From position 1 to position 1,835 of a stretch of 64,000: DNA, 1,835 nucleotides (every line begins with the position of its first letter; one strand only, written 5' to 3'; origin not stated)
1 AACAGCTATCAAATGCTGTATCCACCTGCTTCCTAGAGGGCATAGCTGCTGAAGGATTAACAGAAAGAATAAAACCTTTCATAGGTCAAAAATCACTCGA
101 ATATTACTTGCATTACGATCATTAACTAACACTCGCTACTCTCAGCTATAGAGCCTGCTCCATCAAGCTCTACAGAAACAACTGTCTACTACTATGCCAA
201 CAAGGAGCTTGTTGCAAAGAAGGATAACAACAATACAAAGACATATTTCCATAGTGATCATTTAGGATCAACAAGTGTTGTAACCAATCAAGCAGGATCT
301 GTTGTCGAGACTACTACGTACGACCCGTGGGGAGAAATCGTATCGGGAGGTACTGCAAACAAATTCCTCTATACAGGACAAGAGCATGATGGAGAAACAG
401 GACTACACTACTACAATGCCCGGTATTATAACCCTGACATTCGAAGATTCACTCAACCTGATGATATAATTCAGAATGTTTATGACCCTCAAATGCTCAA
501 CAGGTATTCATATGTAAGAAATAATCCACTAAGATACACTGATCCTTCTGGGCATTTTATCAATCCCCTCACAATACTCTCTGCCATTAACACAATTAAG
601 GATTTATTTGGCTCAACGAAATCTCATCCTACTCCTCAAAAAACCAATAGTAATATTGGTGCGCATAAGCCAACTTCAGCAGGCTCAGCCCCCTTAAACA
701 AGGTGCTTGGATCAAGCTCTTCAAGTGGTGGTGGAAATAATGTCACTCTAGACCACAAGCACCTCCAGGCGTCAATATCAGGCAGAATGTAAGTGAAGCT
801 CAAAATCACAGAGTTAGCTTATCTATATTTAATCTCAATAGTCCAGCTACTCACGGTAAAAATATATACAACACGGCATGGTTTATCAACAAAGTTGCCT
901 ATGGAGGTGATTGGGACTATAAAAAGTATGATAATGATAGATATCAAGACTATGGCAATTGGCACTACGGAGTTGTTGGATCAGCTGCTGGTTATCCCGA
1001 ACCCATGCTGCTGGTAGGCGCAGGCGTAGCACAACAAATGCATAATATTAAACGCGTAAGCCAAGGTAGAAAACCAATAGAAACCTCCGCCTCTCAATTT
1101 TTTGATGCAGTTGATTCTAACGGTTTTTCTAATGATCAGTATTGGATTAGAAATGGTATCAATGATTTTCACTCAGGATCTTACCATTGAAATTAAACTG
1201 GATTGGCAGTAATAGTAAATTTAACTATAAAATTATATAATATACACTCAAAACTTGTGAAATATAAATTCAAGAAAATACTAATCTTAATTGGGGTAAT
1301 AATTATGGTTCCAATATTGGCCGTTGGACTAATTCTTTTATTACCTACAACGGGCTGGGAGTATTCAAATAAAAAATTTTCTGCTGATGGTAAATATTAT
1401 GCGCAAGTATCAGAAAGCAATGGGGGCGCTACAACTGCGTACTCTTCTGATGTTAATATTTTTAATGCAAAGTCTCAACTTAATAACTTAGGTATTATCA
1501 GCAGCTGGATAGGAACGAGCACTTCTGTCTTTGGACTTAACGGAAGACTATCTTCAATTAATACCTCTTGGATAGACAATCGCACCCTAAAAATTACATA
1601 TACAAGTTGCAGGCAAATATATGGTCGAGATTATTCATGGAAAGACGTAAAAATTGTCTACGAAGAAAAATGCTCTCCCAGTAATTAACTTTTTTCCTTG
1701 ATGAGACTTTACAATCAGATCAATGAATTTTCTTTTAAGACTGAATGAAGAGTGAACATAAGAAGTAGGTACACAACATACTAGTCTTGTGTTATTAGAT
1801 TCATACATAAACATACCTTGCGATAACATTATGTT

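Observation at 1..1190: Orphan, frame-disrupted RHS polymorphic-toxin tip at the window edge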

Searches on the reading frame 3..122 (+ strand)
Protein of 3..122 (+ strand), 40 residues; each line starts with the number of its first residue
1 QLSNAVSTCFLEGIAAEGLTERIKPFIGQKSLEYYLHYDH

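Call 8: search_protein_families(library=pfam, max_evalue=1, proteins=[window:3-122:+])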
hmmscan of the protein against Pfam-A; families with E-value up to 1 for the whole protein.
window:3-122:+ (40 aa): 1 family
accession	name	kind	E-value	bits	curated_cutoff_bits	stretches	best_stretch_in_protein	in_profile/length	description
PF24722.1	DUF7674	-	0.028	14.9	27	1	2-37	67-106/111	Domain of unknown function (DUF7674)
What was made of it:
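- On DUF7674 (for window 3-122): The window fragment alone gives E=0.028 (call 8).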

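Call 9: search_protein_families(library=ncbifam, max_evalue=1, proteins=[window:3-122:+])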
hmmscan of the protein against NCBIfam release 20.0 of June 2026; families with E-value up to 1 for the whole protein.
window:3-122:+ (40 aa): 0 families

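Call 32: find_homologous_proteins(query=window:3-122:+, max_evalue=10)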
Query seq(40 aa): no candidate shares three 5-residue words with the query. No homologue found.
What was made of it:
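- Tried and rejected: A homologue search with the 40-aa frame-3 piece found nothing (call 32).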

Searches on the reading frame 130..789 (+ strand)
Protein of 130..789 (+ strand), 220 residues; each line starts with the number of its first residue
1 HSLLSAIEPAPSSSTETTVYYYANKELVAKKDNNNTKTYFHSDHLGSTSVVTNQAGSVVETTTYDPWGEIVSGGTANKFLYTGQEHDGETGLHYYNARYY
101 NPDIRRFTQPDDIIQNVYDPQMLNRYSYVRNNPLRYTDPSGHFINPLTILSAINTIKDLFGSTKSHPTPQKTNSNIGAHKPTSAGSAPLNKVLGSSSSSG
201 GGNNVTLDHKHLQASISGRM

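Call 8: search_protein_families(library=pfam, max_evalue=1, proteins=[window:130-789:+])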
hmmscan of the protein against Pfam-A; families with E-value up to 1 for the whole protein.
window:130-789:+ (220 aa): 3 families
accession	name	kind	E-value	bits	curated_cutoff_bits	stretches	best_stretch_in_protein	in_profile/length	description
PF25023.1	TEN_YD-shell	-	0.00011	20.9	50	1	12-134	764-891/909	Teneurin YD-shell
PF03527.20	RHS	-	0.00023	21.4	27.9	1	39-70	3-34/38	RHS protein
PF05670.18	NFACT-R_1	-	0.065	14.2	29.8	1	24-62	21-60/112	NFACT protein RNA binding domain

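Call 9: search_protein_families(library=ncbifam, max_evalue=1, proteins=[window:130-789:+])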
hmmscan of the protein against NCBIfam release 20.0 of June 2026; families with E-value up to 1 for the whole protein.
window:130-789:+ (220 aa): 2 families
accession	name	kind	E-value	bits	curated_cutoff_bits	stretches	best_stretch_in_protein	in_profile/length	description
TIGR03696.1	Rhs_assc_core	domain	6e-25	87.6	32.5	1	64-142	1-76/76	RHS repeat-associated core domain-containing protein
NF041261.1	RHS_core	equivalog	4.5e-07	28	2000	1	38-141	1158-1260/1261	RHS element core protein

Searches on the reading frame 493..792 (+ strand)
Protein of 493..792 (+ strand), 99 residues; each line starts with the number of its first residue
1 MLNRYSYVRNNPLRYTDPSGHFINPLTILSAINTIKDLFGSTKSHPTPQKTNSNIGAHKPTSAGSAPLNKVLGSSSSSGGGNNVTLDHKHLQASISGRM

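Call 35: find_encoding_contigs(protein=window:493-792:+, flank=10000)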
Protein window:493-792:+ (99 aa): 1 contig read that carries it; 1 place shown.
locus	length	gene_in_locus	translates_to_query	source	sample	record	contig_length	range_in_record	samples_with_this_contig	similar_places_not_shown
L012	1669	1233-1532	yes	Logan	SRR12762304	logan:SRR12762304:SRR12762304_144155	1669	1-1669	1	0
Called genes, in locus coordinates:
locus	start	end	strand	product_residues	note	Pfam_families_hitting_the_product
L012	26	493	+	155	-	PF05117:DUF695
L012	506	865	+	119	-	PF24722:DUF7674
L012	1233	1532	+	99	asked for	-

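Call 57: search_protein_families(library=pfam, max_evalue=0.1, proteins=[L012:26-490:+, L012:506-862:+])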
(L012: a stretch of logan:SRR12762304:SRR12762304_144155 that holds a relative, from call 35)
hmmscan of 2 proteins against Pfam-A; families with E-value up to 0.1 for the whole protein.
L012:26-490:+ (155 aa): 2 families
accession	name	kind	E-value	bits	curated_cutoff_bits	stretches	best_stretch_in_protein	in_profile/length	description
PF05117.17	DUF695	-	9.6e-19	68.5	23.1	1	28-143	13-130/134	Family of unknown function (DUF695)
PF05991.17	NYN_YacP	-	0.015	15.7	24.6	1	104-128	70-94/166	YacP-like NYN domain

L012:506-862:+ (119 aa): 1 family
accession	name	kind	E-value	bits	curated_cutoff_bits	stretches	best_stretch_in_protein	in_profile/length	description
PF24722.1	DUF7674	-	4e-11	43.4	27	1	10-116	4-106/111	Domain of unknown function (DUF7674)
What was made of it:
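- On DUF7674 (for window 3-122): The 119-aa protein on L012 scores 43.4 bits against a cut-off of 27, profile positions 4-106 of 111 (call 57).
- Upstream there are only small immunity-type genes (DUF695, DUF7674; calls 35, 57).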

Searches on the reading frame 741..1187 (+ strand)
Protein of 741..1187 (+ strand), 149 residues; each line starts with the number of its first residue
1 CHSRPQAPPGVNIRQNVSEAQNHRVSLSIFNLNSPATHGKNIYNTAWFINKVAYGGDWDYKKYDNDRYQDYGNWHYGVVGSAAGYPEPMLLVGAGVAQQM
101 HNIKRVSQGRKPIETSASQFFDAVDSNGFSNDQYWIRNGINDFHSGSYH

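Call 8: search_protein_families(library=pfam, max_evalue=1, proteins=[window:741-1187:+])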
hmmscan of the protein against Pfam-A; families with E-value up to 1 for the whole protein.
window:741-1187:+ (149 aa): 1 family
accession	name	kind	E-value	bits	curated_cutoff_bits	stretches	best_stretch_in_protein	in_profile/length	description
PF15607.11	Ntox44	-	1.9e-12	47.9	24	1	47-140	1-99/104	Bacterial toxin 44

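Call 9: search_protein_families(library=ncbifam, max_evalue=1, proteins=[window:741-1187:+])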
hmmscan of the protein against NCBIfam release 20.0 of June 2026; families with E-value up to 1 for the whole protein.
window:741-1187:+ (149 aa): 0 families

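Call 29: find_related_loci(query=A3, collection=genome_contigs, flank=10000)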
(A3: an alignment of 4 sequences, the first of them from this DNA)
Query A3 (147 aa) in genome_contigs; peptide patterns used: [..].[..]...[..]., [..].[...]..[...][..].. (x = any residue, [..] = any of these).
37 stretches matched a pattern; 7 encode a relative of the query (tblastn E <= 1e-3); 7 distinct loci.
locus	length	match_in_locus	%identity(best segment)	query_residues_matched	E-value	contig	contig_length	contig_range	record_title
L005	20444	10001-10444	69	2-147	7e-67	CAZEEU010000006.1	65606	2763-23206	MAG TPA_asm: uncultured Gammaproteobacteria bacterium isolate SRP286056_co1_676 genome assembly, contig: NODE_386_length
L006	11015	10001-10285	36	2-100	2e-11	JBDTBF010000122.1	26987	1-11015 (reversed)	MAG: Rhodanobacter sp. isolate cluster2_bin.126 k127_3199781, whole genome shotgun sequence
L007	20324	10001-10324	31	2-96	4e-8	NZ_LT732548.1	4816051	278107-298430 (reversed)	Paenibacillus bouchesdurhonensis strain Marseille-P3071T, whole genome shotgun sequence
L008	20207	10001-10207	39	46-96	8e-8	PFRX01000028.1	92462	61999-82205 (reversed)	MAG: Candidatus Peregrinibacteria bacterium CG_4_9_14_0_2_um_filter_53_11 CG_4_9_14_0.2_um_filter_scaffold_36_c, whole g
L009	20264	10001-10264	36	46-123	3e-7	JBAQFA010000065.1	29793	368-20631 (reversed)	MAG: Candidatus Magasanikiibacteriota bacterium isolate MFD12003_ilm_asm_bin64 k127_38887, whole genome shotgun sequence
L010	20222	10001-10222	32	2-73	2e-4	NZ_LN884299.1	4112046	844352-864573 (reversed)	Paenibacillus ihumii strain AT5, whole genome shotgun sequence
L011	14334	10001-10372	24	3-144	5e-4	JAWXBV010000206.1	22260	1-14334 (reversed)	MAG: Nitrospirota bacterium isolate MP7G1.139 k99_2578892, whole genome shotgun sequence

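Call 39: find_related_loci(query=A3, collection=metagenome_contigs, flank=6000)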
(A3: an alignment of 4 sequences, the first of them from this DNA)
Query A3 (147 aa) in metagenome_contigs; peptide patterns used: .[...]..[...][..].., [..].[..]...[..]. (x = any residue, [..] = any of these).
176 stretches matched a pattern; 9 encode a relative of the query (tblastn E <= 1e-3); 9 distinct loci.
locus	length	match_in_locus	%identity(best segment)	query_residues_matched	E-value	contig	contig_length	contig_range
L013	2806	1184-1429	42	3-99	8e-15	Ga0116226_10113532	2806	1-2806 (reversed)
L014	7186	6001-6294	29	3-96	3e-8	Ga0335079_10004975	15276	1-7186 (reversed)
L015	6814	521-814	29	3-96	3e-8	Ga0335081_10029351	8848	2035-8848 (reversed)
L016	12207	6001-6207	39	46-96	4e-8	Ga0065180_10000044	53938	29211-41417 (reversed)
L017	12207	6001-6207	39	46-96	4e-8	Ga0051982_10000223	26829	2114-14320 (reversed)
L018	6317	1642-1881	35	38-96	6e-6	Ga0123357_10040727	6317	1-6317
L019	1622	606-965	27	22-111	1e-5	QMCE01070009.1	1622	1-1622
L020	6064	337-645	29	3-96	4e-5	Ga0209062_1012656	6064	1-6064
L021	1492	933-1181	29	44-137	4e-5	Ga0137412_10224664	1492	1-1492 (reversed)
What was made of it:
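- Tried and rejected: The narrower alignment A3 was used instead (calls 29, 39).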

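Call 52: predict_structure(alignment_id=A5)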
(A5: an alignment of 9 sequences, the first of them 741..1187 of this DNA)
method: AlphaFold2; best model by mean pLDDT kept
length: 149 residues; sequences in the alignment: 9
mean_pLDDT: 80.3   pTM: 0.77
mean pLDDT of the five models: 80.3, 79.3, 76.0, 75.6, 75.0
residues with pLDDT >= 90: 47; 70-90: 73; 50-70: 16; < 50: 13
segments of 3 or more residues with pLDDT < 50: 116-125
pLDDT, mean of each block of 10 residues (from residue 1): 75 94 84 77 91 85 77 93 91 77 78 54 51 88 91
secondary structure, 60 per line:
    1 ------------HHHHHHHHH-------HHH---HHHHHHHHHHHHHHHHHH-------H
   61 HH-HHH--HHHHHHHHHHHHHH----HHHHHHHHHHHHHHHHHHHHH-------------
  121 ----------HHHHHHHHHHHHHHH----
elements in order: H13-21 H35-52 H69-82 H87-107 H131-145
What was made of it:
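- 747..1190 (+): Ntox44 toxin domain in frame 3 (Pfam match about 879-1160; stop 1188-1190). The DxK motif (DYK at 915) and the GNxxxG motif (GNWHYG at 954) are intact. Frame 3 has no start codon before 1005. AlphaFold2 model is all-alpha with pLDDT 80 (call 52).
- On Ntox44 (PF15607): The model has 5 helices and pLDDT 80 (call 52).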

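Call 54: fold_search(model_id=the predicted structure, library=pdb)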
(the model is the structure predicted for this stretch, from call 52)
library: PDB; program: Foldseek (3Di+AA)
matches with E <= 10: 62; with E <= 0.001: 0
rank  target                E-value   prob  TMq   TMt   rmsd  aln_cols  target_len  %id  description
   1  8ppl_I8               1.1e+00  0.10  0.19  0.10  23.5       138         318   14  MERS-CoV Nsp1 bound to the human 43S pre-initiation complex (released 2023-10-18)
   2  8oz0_8                1.8e+00  0.06  0.18  0.10  23.5       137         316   18  Structure of a human 48S translation initiation complex with eIF4F and eIF4A (released 2024-02-07)
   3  8s7v_F                1.9e+00  0.15  0.33  0.13   8.8       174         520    9  Methyl-coenzyme M reductase activation complex binding to the A2 component (released 2025-02-26)
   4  2a2o_A                2.1e+00  0.07  0.20  0.14  16.0       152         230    8  CRYSTAL STRUCTURE OF a putativeTenA family transcriptional regulator (BT_3146) FROM BACTEROIDES THETAIOTAOMICRON VPI-5 (released 2005-07-26)
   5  2a2m_A                2.2e+00  0.06  0.20  0.15  16.3       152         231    8  CRYSTAL STRUCTURE OF a putativeTenA family transcriptional regulator (BT_3146) FROM BACTEROIDES THETAIOTAOMICRON VPI-5 (released 2005-08-09)
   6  7no0                  2.4e+00  0.08  0.26  0.20  11.1       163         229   11  Structure of the mature RSV CA lattice: T=1 CA icosahedron (released 2021-04-21)
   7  8jjr_l                2.7e+00  0.10  0.24  0.15  12.9       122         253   12  Cryo-EM structure of Symbiodinium photosystem I (released 2024-05-15)
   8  4etr_A                2.8e+00  0.06  0.15  0.19  13.3       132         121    8  X-ray structure of PA2169 from Pseudomonas aeruginosa (released 2013-01-09)
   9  7no6_C                3.0e+00  0.08  0.27  0.28  11.2       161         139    9  Structure of the mature RSV CA lattice: Group I, pentamer-hexamer interface, class 1 (released 2021-04-21)
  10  5sv1_A                3.1e+00  0.06  0.19  0.14  22.0       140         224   12  Structure of the ExbB/ExbD complex from E. coli at pH 4.5 (released 2016-09-28)
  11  2a2o_D                3.1e+00  0.05  0.19  0.14  14.9       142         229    9  CRYSTAL STRUCTURE OF a putativeTenA family transcriptional regulator (BT_3146) FROM BACTEROIDES THETAIOTAOMICRON VPI-5 (released 2005-07-26)
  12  1faw_B                3.1e+00  0.03  0.18  0.18  12.6       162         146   13  GRAYLAG GOOSE HEMOGLOBIN (OXY FORM) (released 2001-12-05)
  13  8gf6_B                3.3e+00  0.13  0.36  0.16   7.2       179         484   11  Apo-apo MCR assembly intermediate (released 2023-06-28)
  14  7no6_B                3.3e+00  0.08  0.27  0.22  11.2       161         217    9  Structure of the mature RSV CA lattice: Group I, pentamer-hexamer interface, class 1 (released 2021-04-21)
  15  7no1_A                3.9e+00  0.08  0.26  0.21  11.2       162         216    9  Structure of the mature RSV CA lattice: T=3 CA icosahedron (released 2021-04-21)
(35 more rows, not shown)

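Call 55: search_solved_structures(query=A3, max_evalue=1)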
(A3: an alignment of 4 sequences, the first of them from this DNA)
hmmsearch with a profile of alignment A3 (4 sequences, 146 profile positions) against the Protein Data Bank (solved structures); distinct sequences matched with E-value up to 1: 2.
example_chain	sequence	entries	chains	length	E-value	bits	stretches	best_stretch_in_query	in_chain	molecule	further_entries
7k1v_A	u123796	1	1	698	0.76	12.8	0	18-75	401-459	Zinc metalloprotease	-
3zuk_A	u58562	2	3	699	0.76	12.8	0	18-75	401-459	ENDOPEPTIDASE, PEPTIDASE FAMILY M13 | Probable zinc metalloprotease Zmp1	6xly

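Call 57: search_protein_families(library=pfam, max_evalue=0.1, proteins=[L005:5473-6081:+, L005:7008-7472:+, L005:6339-7001:+, L005:10910-11491:+, L005:4600-5454:+])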
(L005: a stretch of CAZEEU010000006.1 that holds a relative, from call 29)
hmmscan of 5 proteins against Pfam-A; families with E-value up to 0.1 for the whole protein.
L005:5473-6081:+ (203 aa): 0 families

L005:7008-7472:+ (155 aa): 1 family
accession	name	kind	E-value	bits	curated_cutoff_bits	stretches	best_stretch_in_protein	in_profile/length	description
PF21041.3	XMAP215_CLASP_TOG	-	0.029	14.5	27.1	1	27-87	70-130/230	XMAP215/Dis1/CLASP, TOG domain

L005:6339-7001:+ (221 aa): 0 families

L005:10910-11491:+ (194 aa): 1 family
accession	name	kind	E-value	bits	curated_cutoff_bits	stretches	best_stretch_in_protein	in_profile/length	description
PF05117.17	DUF695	-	3.7e-16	60.1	23.1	1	55-184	5-132/134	Family of unknown function (DUF695)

L005:4600-5454:+ (285 aa): 0 families

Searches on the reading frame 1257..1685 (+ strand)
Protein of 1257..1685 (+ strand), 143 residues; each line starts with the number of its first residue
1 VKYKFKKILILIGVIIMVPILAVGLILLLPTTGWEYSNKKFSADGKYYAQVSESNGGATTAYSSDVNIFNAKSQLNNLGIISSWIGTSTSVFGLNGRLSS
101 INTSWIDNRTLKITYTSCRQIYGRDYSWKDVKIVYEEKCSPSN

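Call 8: search_protein_families(library=pfam, max_evalue=1, proteins=[window:1305-1685:+])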
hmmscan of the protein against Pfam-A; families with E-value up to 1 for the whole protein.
window:1305-1685:+ (127 aa): 1 family
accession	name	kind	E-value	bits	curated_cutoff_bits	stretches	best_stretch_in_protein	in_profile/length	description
PF17428.7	DUF5412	-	0.03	14.6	25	1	19-55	36-72/118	Family of unknown function (DUF5412)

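Call 9: search_protein_families(library=ncbifam, max_evalue=1, proteins=[window:1305-1685:+])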
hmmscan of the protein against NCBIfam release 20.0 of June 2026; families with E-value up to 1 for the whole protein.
window:1305-1685:+ (127 aa): 1 family
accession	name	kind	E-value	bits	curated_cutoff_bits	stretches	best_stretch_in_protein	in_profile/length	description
NF006249.0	PRK08387.1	equivalog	0.085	13.3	111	1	4-64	42-99/133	putative monovalent cation/H+ antiporter subunit B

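Call 45: find_homologous_proteins(query=window:1257-1685:+, max_evalue=0.01)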
Query window:1257-1685:+ (143 aa): 4 proteins with E <= 0.01 among 59 candidates.
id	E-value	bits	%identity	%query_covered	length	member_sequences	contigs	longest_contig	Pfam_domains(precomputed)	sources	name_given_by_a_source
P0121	2.7e-88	311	100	100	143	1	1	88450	-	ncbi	-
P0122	1.8e-65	237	73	100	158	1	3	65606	-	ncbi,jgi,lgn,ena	jgi:hypothetical protein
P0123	4.0e-56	207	71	95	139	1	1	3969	PF17428.8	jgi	jgi:hypothetical protein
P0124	6.2e-26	109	46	93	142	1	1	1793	-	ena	-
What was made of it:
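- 1257..1688 (+): ORF-A, 143 aa with a GTG start: the probable cognate immunity protein. It has an N-terminal membrane anchor, an NGGATTA motif and two Cys invariant among the four close homologues (absent from the distant L013 protein). It is DUF5412-like. P0121 is 100% identical (call 45).
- The source contig is 88,450 bp (call 45), so about 24 kb lie outside the window and were not seen.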

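Call 46: find_encoding_contigs(protein=P0121, flank=10000)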
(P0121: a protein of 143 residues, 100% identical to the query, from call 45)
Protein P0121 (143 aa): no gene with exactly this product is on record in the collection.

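Call 48: list_cluster_members(proteins=[P0121, P0123, P0124])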
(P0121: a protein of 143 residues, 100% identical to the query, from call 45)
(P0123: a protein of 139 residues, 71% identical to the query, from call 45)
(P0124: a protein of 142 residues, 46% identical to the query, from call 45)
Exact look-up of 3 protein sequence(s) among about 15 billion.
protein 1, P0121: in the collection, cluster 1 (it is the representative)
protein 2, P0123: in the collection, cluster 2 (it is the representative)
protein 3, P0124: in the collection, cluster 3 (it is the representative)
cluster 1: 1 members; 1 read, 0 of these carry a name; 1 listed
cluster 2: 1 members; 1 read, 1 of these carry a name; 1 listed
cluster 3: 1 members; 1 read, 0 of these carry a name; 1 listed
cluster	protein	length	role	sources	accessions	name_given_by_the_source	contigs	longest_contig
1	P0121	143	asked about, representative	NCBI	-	-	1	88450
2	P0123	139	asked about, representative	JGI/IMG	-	hypothetical protein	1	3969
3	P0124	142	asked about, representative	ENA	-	-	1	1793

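Call 49: find_encoding_contigs(protein=P0123, flank=5000)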
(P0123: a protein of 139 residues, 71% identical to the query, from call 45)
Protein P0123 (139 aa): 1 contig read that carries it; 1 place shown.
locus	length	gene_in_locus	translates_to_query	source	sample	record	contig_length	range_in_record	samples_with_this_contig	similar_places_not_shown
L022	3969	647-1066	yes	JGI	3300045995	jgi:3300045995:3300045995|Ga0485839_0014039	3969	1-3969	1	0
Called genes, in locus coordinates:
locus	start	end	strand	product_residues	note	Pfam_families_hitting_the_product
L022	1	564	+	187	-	?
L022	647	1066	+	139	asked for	PF17428:DUF5412 (faint)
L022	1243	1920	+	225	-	PF01797:Y1_Tnp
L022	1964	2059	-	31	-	-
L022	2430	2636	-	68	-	-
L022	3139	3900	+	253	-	-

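Call 50: find_encoding_contigs(protein=P0124, flank=5000)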
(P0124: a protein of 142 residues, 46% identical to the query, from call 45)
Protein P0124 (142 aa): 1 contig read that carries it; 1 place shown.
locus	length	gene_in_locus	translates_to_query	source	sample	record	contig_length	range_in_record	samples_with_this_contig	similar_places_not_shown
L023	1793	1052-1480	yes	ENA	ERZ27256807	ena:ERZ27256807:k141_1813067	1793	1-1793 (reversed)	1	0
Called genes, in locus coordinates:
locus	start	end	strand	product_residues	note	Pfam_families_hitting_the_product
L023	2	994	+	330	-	?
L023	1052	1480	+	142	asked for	-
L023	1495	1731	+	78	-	-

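Call 74: search_protein_families(library=pfam, alignment_id=A7, max_evalue=1)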
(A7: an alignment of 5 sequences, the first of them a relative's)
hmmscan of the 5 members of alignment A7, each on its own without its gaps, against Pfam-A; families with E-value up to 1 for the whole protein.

A. member 1, P0121 (143 aa): 1 family
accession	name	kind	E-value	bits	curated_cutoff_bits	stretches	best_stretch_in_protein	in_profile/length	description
PF17428.7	DUF5412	-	0.007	16.6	25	1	25-71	26-72/118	Family of unknown function (DUF5412)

B. families by the number of members that match (of 5 scanned): 3 families
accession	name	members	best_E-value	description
PF17428.7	DUF5412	5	1.7e-06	Family of unknown function (DUF5412)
PF07666.16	MpPF26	1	0.042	M penetrans paralogue family 26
PF15432.12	Sec-ASP3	1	0.19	Accessory Sec secretory system ASP3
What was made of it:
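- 1257..1688 (+): DUF5412 is hit by 5 of 5 members, best E=1.7e-6 (call 74).
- On DUF5412 (for ORF-A): All 5 family members do hit the model, best E=1.7e-6 (call 74).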
